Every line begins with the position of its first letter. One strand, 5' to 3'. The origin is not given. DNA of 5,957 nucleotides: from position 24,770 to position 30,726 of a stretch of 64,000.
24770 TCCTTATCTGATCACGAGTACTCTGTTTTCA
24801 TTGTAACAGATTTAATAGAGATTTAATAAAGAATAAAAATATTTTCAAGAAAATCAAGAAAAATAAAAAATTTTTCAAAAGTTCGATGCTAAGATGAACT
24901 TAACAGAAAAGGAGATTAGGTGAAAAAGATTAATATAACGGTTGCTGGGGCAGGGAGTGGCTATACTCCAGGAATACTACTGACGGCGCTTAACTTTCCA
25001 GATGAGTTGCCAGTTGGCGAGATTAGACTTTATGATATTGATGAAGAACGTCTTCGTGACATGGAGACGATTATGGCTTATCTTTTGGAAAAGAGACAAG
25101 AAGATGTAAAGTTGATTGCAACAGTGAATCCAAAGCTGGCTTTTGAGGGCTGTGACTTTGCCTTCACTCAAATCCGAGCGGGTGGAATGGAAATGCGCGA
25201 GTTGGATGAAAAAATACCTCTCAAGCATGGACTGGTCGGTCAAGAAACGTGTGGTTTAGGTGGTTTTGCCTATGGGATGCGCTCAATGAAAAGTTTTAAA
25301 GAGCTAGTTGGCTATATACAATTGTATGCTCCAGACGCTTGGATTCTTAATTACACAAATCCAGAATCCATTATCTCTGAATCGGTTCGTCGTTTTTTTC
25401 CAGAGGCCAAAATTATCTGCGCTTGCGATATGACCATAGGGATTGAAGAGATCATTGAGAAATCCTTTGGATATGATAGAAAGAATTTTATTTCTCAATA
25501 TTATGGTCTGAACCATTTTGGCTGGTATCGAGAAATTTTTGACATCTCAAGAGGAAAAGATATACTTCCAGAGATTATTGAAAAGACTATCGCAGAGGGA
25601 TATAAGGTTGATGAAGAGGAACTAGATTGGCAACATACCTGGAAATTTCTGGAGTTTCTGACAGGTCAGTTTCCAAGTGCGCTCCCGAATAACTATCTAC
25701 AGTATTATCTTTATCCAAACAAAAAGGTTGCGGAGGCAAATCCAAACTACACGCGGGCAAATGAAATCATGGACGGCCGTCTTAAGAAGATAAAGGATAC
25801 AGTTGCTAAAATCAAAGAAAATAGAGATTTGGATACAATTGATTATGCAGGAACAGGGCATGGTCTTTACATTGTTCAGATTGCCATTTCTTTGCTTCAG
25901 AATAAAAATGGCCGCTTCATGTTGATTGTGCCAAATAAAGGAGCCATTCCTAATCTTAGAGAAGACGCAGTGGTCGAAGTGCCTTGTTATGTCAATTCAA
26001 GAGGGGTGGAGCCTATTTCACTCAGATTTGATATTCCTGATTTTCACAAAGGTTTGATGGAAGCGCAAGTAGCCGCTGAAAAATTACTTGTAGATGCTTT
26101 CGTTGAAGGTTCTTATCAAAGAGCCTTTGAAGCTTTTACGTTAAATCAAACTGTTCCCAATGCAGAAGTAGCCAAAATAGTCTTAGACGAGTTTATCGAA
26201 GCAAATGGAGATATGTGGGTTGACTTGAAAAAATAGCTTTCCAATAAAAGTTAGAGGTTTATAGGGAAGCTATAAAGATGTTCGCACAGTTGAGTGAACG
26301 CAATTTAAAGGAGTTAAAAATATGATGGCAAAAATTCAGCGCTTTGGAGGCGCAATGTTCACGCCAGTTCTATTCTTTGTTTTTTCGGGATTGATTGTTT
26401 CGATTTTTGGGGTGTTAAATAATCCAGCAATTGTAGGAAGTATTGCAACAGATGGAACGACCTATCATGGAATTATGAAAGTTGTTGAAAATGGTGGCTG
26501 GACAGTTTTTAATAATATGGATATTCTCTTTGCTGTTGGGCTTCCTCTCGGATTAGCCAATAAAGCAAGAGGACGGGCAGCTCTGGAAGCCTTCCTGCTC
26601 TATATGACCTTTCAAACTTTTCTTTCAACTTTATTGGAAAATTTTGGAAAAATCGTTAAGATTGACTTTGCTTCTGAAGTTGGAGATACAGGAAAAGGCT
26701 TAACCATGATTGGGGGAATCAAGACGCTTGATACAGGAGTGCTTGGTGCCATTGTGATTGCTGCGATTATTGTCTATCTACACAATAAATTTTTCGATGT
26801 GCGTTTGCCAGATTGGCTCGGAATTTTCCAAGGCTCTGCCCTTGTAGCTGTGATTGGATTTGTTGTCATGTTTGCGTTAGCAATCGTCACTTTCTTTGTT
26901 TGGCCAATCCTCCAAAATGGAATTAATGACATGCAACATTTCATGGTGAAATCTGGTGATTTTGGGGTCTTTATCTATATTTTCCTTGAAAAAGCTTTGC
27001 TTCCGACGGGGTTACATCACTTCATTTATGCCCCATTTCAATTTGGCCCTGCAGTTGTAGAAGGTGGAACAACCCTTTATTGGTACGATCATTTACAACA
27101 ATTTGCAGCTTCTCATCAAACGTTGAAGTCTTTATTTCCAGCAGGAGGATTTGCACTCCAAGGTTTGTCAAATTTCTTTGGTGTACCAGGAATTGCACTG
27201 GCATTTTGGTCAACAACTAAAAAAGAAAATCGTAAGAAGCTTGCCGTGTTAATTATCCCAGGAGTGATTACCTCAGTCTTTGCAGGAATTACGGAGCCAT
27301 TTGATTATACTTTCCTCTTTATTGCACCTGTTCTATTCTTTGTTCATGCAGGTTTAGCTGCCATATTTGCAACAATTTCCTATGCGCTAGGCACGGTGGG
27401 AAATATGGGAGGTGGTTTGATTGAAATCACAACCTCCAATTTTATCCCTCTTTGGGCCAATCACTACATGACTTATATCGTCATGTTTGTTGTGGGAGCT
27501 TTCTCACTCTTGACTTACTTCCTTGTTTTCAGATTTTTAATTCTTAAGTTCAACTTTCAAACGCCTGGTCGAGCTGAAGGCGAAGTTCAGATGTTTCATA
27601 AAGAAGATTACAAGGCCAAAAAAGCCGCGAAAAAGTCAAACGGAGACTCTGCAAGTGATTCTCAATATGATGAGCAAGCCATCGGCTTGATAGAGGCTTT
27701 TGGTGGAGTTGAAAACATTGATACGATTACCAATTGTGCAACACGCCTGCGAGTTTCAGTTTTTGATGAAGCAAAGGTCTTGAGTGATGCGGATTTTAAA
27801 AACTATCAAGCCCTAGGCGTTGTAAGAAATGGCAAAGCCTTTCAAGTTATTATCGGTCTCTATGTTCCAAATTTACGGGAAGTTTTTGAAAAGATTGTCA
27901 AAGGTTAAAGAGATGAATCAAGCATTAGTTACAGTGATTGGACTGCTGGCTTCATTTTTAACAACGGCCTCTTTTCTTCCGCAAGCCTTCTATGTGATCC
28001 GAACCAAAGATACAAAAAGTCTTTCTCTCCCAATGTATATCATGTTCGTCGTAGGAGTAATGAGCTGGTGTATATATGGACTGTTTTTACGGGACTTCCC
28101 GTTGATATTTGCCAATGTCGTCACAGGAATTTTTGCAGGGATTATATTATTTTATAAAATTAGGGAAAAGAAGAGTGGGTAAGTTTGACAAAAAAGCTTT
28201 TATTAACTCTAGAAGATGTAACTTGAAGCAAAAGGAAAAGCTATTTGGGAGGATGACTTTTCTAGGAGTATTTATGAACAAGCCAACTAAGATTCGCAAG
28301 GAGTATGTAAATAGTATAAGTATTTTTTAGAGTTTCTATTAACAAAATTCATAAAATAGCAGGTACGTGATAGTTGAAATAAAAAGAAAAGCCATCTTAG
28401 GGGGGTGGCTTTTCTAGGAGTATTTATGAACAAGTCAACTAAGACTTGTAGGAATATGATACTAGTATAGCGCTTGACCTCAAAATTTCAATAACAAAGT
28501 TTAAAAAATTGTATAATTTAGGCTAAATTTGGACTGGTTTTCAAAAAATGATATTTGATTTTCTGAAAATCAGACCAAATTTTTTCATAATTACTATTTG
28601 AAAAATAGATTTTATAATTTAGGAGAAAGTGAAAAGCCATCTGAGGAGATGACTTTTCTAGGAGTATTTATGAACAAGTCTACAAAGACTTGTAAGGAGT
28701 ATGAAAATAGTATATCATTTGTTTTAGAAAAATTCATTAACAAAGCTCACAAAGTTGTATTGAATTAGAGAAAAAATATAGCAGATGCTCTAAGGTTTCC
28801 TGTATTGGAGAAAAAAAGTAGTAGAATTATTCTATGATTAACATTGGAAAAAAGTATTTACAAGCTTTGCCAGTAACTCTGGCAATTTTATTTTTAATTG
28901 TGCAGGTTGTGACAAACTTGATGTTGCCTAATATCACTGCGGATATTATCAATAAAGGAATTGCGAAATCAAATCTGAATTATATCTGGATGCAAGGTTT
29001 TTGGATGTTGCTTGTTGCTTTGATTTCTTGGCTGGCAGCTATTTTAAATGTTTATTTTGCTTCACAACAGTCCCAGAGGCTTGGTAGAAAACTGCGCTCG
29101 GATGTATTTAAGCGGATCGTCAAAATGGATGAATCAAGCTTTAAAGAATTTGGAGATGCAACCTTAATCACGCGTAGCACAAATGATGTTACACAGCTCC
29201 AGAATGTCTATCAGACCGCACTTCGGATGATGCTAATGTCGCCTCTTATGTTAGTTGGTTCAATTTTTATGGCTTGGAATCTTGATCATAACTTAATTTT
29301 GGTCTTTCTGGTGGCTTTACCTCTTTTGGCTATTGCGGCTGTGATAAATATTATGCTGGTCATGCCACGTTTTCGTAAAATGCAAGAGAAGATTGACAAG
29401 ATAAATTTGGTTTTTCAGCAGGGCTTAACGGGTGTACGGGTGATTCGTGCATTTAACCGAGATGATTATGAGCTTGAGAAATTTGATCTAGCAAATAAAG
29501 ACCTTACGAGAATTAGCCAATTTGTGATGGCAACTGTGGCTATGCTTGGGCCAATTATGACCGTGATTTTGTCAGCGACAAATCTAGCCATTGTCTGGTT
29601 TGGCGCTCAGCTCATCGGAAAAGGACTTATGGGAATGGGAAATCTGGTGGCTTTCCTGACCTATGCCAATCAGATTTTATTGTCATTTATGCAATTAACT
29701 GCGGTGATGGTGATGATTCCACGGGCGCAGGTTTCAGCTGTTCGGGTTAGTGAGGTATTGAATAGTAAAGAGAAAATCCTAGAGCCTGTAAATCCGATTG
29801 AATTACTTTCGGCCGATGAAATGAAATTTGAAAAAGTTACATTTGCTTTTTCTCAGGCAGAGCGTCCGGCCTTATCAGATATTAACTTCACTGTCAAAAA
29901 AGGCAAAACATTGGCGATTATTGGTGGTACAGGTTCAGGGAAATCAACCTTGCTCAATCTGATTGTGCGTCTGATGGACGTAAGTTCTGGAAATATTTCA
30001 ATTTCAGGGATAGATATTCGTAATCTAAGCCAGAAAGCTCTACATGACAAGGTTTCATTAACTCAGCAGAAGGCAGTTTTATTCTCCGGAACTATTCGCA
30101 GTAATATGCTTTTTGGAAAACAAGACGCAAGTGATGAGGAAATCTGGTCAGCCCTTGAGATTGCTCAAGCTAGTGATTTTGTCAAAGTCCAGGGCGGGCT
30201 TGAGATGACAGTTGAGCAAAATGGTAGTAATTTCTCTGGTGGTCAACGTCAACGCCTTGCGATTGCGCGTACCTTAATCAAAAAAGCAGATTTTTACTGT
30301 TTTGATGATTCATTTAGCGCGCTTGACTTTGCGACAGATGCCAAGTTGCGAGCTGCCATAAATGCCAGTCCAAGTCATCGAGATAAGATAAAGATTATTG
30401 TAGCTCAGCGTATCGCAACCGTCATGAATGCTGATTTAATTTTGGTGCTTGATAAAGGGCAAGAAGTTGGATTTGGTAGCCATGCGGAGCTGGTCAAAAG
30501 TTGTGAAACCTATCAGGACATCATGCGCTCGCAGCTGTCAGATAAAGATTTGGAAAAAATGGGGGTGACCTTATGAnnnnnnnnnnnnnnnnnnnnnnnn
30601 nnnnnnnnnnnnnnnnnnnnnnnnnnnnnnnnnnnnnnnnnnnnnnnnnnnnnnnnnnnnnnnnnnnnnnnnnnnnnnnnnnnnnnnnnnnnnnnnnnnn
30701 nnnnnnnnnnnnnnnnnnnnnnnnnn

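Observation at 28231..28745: Three tandem csRNA-like small-RNA genes hidden in an apparently empty intergenic region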

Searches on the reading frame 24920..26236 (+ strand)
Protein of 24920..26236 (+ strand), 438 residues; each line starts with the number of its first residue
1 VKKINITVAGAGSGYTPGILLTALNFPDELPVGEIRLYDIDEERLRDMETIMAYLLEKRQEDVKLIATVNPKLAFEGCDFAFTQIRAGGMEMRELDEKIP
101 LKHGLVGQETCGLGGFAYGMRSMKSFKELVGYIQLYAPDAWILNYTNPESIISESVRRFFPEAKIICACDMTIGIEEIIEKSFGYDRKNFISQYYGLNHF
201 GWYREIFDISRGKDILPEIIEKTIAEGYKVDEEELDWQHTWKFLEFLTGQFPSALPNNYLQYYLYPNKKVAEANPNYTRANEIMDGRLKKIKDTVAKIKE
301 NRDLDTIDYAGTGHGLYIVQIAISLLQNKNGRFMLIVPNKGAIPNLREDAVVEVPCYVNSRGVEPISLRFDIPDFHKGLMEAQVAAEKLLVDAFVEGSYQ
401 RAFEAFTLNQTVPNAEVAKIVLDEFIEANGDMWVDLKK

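Call 8: search_protein_families(library=pfam, proteins=[window:24920-26236:+])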
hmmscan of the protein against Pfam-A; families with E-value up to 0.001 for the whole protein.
window:24920-26236:+ (438 aa): 2 families
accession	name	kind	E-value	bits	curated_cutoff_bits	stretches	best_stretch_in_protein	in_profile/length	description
PF02056.22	Glyco_hydro_4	-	1.5e-49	168.5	23.2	1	6-182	2-180/183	Family 4 glycosyl hydrolase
PF11975.13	Glyco_hydro_4C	-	8.4e-45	153.8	24.1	1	194-412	1-211/211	Family 4 glycosyl hydrolase C-terminal domain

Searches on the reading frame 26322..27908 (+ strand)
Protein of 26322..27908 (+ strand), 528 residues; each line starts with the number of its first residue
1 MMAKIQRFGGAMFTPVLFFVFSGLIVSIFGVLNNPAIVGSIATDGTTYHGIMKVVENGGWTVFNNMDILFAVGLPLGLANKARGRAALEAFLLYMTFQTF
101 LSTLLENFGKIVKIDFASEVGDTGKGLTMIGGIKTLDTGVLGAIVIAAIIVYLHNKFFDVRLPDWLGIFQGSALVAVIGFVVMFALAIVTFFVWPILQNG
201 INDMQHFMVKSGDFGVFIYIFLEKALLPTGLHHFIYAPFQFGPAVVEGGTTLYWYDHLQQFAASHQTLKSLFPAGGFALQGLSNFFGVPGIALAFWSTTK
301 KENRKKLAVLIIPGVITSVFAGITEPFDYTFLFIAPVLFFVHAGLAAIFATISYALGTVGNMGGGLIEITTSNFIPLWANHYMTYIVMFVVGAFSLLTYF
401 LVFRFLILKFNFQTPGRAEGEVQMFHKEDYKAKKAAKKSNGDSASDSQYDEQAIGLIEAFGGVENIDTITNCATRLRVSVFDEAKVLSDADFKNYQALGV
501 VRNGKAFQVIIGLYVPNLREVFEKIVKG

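Call 8: search_protein_families(library=pfam, proteins=[window:26322-27908:+])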
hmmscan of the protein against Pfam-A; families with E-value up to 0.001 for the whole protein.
window:26322-27908:+ (528 aa): 2 families
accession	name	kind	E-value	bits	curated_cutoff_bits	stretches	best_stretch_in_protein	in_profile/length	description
PF02378.23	PTS_EIIC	-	8.8e-57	193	30.7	1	10-346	2-318/319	Phosphotransferase system, EIIC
PF00367.25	PTS_EIIB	-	1.1e-12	47.6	27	1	456-486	3-33/34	phosphotransferase system, EIIB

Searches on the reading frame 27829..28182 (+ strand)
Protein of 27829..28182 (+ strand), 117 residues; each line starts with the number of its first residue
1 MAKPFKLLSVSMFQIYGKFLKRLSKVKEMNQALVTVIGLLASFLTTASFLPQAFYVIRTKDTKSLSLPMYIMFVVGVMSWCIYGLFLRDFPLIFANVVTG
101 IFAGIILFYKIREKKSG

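Call 8: search_protein_families(library=pfam, proteins=[window:27829-28182:+])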
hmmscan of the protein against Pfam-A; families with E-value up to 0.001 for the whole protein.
window:27829-28182:+ (117 aa): 2 families
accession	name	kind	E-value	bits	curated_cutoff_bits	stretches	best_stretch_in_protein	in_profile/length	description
PF03083.21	MtN3_slv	-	1.3e-10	41.6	23.7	1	34-109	3-80/87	Sugar efflux transporter for intercellular exchange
PF04193.19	PQ-loop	-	4.6e-09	36.3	22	1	34-91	2-59/61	PQ loop repeat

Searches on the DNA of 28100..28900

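Call 4: search_rna_families(source=window, start=28100, end=28900, threshold=evalue, max_evalue=10, show_alignments=6)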
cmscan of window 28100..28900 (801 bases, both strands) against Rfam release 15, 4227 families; matches with E-value up to 10: 19.
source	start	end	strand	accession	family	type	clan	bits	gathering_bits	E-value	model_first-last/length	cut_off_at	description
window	28310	28418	+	RF01859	Phe_leader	Cis-reg; leader;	-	23.3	55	0.22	1-125/125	no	Phenylalanine leader peptide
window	28384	28466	-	RF02270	nse_sRNA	Gene;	-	22.7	75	0.21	1-73/73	no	Neisseria sigma-E sRNA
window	28730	28818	+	RF02582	tsr33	Gene; sRNA;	-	22.5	109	2.4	1-85/85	no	S. aureus tsr33 small RNA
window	28630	28703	-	RF02379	csRNA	Gene; sRNA;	-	22.2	57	2.4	1-93/93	no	Cia-dependent small RNA csRNA1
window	28520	28587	+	RF03694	mir-266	Gene; miRNA;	-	20.2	80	0.43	1-83/83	no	mir-266 microRNA precursor family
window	28320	28421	+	RF04182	GibS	Gene; sRNA;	-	19.1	115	4.7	1-142/142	no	GibS sRNA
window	28629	28711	-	RF02270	nse_sRNA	Gene;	-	18.9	75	1.7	1-73/73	no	Neisseria sigma-E sRNA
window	28524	28588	-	RF00727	bantam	Gene; miRNA;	CL00091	18.3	61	1.6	1-82/82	no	bantam microRNA precursor family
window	28378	28451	-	RF03534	sRNA71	Gene; sRNA;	-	17.7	50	9.2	1-104/104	no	Staphylococcus sRNA71 small RNA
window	28475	28542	-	RF02406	snoR120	Gene; snRNA; snoRNA; CD-box;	-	17.6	55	8.7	1-74/74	no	Small nucleolar RNA snoR120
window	28525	28582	-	RF03743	MIR7696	Gene; miRNA;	-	17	83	3.5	1-88/88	no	MIR7696 microRNA precursor family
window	28368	28401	+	RF02925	6A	Gene; sRNA;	-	17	41.2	3.7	1-52/52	no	6A RNA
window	28525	28582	+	RF03743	MIR7696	Gene; miRNA;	-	16.2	83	5.9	1-88/88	no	MIR7696 microRNA precursor family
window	28514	28593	+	RF03940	MIR9563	Gene; miRNA;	-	16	90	6.1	1-127/127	no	MIR9563 microRNA precursor family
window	28515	28588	+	RF04211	MIR5185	Gene; miRNA;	-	15.6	101.7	5.2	1-111/111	no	MIR5185 microRNA precursor family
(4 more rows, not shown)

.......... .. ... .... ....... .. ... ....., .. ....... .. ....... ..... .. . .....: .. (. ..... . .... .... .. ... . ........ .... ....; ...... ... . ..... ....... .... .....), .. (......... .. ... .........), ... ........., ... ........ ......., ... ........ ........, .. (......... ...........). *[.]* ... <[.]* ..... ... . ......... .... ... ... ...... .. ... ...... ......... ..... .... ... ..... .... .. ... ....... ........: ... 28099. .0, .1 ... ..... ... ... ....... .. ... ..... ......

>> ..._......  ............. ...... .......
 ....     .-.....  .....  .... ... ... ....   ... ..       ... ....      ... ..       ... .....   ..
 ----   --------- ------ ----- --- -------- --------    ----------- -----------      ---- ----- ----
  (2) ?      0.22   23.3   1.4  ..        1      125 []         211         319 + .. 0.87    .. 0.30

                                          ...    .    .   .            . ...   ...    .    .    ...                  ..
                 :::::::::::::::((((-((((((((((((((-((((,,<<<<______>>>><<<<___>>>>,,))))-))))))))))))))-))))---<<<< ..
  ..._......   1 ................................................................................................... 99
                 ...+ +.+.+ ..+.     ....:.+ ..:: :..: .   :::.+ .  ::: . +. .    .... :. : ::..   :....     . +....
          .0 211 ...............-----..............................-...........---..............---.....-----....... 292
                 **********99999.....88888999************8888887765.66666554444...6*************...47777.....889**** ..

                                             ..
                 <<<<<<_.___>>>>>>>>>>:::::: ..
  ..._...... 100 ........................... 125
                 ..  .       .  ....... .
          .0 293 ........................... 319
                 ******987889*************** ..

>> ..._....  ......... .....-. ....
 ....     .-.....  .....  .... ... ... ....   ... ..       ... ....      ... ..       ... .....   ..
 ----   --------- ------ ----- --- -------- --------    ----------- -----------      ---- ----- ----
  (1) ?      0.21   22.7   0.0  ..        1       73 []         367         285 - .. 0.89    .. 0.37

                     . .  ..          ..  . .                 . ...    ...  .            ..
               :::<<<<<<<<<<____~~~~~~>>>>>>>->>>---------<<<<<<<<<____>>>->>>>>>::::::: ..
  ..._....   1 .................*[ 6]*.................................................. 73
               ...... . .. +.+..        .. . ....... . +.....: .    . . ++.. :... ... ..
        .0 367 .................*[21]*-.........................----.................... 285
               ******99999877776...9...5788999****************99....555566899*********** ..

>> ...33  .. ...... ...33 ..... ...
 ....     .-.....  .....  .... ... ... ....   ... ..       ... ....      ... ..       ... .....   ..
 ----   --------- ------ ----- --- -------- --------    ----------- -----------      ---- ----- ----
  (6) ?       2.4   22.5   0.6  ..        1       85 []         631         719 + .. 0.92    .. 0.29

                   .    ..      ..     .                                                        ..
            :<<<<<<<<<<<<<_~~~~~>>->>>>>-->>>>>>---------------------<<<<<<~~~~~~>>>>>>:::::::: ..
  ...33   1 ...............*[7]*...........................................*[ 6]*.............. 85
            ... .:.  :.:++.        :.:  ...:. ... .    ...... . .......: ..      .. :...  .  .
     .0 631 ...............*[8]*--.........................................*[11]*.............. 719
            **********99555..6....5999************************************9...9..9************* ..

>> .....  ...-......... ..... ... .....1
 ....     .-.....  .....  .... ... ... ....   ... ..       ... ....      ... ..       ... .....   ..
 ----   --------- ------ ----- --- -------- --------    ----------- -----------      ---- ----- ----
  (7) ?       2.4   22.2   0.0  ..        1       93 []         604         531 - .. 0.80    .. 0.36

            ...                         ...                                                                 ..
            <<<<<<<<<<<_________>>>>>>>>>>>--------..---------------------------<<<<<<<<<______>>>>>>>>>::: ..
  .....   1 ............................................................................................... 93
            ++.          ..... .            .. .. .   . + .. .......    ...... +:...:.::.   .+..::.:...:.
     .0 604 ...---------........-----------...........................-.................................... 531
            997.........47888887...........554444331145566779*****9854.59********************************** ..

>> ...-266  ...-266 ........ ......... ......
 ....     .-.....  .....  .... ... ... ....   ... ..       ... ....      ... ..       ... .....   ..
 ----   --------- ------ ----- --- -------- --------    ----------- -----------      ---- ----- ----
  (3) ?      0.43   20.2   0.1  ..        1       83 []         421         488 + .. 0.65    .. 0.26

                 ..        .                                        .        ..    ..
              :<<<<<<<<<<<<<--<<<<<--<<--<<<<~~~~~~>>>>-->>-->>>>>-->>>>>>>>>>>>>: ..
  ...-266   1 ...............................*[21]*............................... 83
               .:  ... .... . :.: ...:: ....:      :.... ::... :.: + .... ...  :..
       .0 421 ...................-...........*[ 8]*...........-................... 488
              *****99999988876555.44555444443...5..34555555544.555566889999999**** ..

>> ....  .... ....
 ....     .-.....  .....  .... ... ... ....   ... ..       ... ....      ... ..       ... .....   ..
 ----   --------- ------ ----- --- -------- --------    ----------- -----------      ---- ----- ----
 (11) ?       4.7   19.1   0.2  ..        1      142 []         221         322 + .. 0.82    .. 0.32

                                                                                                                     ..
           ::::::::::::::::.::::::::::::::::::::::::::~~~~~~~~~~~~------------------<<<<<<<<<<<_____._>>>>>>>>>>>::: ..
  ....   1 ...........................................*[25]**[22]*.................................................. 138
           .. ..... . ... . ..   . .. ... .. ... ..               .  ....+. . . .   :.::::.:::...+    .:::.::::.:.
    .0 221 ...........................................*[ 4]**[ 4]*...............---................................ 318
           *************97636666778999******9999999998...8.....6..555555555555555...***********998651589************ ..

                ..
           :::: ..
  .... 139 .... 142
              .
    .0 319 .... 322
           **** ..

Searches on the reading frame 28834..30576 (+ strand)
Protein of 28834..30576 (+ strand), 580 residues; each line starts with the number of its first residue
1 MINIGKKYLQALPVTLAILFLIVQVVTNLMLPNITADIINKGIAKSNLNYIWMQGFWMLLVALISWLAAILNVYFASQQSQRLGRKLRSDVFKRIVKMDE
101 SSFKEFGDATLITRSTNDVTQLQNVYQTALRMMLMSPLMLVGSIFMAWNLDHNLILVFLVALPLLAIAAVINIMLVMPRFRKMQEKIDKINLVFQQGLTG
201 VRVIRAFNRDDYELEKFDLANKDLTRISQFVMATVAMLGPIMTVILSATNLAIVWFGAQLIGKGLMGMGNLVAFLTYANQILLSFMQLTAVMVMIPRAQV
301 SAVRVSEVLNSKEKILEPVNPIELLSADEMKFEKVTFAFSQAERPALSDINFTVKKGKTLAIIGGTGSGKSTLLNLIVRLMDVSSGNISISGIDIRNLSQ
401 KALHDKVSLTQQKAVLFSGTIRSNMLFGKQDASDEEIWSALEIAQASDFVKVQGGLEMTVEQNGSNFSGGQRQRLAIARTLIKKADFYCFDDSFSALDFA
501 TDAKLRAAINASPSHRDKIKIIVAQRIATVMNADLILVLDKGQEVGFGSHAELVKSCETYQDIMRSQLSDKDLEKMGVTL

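Call 8: search_protein_families(library=pfam, proteins=[window:28834-30576:+])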
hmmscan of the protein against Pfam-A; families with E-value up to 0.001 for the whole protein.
window:28834-30576:+ (580 aa): 5 families
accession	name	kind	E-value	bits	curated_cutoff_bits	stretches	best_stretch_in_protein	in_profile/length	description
PF00664.28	ABC_membrane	-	1.8e-44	152.9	28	1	15-282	2-271/274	ABC transporter transmembrane region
PF00005.33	ABC_tran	-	2.6e-29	103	25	1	347-494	1-136/137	ABC transporter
PF03193.22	RsgA_GTPase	-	5e-05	23.6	30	1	308-389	59-138/174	RsgA GTPase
PF13476.12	AAA_23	-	0.0007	20.7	27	0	349-378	14-40/201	AAA domain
PF13555.12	AAA_29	-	0.00083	19.5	27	0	354-381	19-46/61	P-loop containing region of AAA domain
